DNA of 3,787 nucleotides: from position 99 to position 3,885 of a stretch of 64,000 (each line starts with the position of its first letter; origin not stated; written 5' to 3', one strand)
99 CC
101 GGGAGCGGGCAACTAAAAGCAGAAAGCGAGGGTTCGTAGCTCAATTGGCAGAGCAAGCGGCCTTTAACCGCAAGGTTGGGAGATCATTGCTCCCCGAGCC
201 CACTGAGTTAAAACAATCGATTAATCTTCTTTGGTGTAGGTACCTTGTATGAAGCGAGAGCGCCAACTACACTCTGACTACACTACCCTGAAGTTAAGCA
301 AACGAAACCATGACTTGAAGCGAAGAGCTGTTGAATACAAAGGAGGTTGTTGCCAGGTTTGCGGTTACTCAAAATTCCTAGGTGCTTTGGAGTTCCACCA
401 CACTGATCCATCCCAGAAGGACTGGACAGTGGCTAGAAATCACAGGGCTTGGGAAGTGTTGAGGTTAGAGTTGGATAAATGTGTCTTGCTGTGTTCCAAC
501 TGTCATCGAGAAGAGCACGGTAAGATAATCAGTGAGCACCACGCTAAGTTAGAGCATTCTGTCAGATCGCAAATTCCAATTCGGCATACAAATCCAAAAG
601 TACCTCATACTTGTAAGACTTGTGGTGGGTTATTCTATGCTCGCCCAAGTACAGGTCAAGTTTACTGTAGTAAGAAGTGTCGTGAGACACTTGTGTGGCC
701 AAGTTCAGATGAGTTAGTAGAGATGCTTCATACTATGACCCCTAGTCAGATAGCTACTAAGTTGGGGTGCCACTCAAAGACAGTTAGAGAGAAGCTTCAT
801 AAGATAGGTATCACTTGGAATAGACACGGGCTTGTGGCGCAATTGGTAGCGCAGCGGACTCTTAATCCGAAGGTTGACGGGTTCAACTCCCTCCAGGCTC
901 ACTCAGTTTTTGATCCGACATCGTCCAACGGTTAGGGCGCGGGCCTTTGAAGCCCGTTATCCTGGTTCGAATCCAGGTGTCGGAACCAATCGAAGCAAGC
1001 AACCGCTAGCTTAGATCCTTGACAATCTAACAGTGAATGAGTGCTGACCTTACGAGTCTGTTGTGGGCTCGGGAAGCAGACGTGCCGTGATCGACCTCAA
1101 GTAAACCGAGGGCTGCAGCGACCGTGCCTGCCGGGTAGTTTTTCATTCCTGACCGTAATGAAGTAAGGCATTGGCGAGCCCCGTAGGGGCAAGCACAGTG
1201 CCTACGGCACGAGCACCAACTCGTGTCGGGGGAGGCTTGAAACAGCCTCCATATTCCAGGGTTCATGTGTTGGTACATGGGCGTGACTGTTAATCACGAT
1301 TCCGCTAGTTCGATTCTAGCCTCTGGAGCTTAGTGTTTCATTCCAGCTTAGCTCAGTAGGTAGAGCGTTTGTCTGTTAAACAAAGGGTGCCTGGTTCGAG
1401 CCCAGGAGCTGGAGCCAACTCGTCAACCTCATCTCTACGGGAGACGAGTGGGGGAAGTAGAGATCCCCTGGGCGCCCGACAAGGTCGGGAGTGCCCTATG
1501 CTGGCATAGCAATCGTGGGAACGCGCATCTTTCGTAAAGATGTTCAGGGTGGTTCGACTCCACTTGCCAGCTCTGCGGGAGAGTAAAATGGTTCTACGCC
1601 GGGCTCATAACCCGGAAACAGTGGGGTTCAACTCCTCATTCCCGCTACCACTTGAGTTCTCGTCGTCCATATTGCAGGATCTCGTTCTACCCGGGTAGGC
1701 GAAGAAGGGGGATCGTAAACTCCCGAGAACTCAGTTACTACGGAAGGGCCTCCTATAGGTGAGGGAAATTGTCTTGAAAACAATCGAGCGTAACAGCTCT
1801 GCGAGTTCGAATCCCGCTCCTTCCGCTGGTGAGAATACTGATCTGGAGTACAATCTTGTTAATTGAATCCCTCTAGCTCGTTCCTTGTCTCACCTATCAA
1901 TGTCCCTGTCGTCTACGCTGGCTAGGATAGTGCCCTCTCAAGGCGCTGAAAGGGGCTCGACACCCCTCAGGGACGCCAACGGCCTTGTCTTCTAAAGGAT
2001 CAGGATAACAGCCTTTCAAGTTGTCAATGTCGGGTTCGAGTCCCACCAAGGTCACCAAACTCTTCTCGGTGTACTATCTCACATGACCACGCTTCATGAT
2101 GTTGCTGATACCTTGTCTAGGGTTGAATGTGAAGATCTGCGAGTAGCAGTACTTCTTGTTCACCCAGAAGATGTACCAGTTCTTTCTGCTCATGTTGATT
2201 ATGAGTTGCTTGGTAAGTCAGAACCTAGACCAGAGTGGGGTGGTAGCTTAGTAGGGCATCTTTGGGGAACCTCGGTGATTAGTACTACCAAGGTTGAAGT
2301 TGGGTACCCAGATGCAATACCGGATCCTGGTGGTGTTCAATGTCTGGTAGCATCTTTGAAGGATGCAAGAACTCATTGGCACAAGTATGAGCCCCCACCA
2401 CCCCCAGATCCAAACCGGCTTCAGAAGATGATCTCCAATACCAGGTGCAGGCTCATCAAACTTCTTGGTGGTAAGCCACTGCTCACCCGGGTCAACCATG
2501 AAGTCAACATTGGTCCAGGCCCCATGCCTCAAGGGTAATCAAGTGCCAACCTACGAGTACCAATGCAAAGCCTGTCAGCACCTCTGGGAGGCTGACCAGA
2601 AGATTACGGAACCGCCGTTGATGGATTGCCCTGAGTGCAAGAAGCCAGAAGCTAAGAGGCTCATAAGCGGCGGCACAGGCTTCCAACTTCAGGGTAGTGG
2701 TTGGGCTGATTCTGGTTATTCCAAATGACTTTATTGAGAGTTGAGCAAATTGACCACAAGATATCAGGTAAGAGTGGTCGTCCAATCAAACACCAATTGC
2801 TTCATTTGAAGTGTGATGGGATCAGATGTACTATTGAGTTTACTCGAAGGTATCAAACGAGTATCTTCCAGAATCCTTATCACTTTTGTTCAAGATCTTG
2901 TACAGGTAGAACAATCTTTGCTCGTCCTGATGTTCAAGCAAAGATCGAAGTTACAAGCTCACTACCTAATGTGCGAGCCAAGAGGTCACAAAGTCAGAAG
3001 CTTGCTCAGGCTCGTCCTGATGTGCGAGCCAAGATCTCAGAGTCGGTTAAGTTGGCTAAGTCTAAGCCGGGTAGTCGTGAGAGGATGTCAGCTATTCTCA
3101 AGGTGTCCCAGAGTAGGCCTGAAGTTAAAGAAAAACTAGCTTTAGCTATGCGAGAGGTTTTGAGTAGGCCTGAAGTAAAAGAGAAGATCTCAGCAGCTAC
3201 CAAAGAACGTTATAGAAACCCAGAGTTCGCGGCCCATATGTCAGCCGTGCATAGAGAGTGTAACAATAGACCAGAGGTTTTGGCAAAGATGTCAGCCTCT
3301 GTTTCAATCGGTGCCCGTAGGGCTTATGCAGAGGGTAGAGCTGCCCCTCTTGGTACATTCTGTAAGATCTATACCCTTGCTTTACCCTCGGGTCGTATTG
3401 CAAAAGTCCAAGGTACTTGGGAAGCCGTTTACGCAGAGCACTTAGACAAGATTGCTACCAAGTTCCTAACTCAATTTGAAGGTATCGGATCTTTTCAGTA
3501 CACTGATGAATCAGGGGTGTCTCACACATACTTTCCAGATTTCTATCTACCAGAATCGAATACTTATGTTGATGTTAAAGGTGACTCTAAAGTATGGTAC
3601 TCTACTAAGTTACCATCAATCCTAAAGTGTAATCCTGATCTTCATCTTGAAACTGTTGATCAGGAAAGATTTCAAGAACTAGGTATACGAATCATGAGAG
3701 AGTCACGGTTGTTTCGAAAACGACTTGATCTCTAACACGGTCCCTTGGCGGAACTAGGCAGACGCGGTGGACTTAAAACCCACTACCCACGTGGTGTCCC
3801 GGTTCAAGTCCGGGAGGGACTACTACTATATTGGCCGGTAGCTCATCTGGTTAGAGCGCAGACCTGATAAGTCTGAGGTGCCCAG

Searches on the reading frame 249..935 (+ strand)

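Call 12: search_protein_families(library=pfam, proteins=[window:249-935:+], max_evalue=0.001)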
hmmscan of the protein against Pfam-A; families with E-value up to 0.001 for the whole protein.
window:249-935:+ (228 aa): 1 family
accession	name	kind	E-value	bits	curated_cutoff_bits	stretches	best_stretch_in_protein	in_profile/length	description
PF01844.29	HNH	-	0.0001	22.8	21.4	1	35-90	1-45/47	HNH endonuclease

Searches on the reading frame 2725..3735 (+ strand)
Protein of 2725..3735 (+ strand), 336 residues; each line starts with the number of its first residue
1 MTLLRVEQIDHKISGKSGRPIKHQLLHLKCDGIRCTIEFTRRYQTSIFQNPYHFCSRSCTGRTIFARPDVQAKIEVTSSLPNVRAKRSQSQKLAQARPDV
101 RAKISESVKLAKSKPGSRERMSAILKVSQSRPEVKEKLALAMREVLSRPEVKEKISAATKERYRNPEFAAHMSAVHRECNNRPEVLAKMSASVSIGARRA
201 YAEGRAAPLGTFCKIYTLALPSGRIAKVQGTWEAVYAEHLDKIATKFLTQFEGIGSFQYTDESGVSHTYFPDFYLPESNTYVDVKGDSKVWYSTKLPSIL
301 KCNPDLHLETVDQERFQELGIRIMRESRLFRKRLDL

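Call 12: search_protein_families(library=pfam, proteins=[window:2725-3735:+], max_evalue=0.001)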
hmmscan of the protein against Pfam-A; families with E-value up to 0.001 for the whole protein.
window:2725-3735:+ (336 aa): 1 family
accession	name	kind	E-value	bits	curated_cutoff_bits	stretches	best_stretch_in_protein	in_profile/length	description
PF24308.1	DUF7487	-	8.1e-08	32.9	27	1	144-286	61-197/220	Family of unknown function (DUF7487)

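Call 44: find_encoding_contigs(protein=window:2725-3735:+, flank=10000, max_places=2)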
Protein window:2725-3735:+ (336 aa): 18 contigs read that carry it; 2 places shown.
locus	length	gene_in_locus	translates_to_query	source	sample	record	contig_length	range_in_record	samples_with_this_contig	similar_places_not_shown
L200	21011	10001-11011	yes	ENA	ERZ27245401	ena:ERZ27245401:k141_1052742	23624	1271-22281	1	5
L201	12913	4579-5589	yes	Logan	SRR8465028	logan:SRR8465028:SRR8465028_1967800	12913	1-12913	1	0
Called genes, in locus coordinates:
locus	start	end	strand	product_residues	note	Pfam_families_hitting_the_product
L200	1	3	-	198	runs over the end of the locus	PF06559:DCD_N, PF22769:DCD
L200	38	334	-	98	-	-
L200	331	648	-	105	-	-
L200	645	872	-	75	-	-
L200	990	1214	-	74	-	-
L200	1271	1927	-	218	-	-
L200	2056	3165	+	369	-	PF04542:Sigma70_r2 (faint)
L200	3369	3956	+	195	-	-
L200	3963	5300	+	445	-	PF01555:N6_N4_Mtase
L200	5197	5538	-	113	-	PF01541:GIY-YIG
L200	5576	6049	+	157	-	-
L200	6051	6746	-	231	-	-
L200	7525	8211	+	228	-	-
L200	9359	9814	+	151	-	-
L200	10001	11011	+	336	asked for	PF24308:DUF7487 (weak)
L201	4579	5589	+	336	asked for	PF24308:DUF7487 (weak)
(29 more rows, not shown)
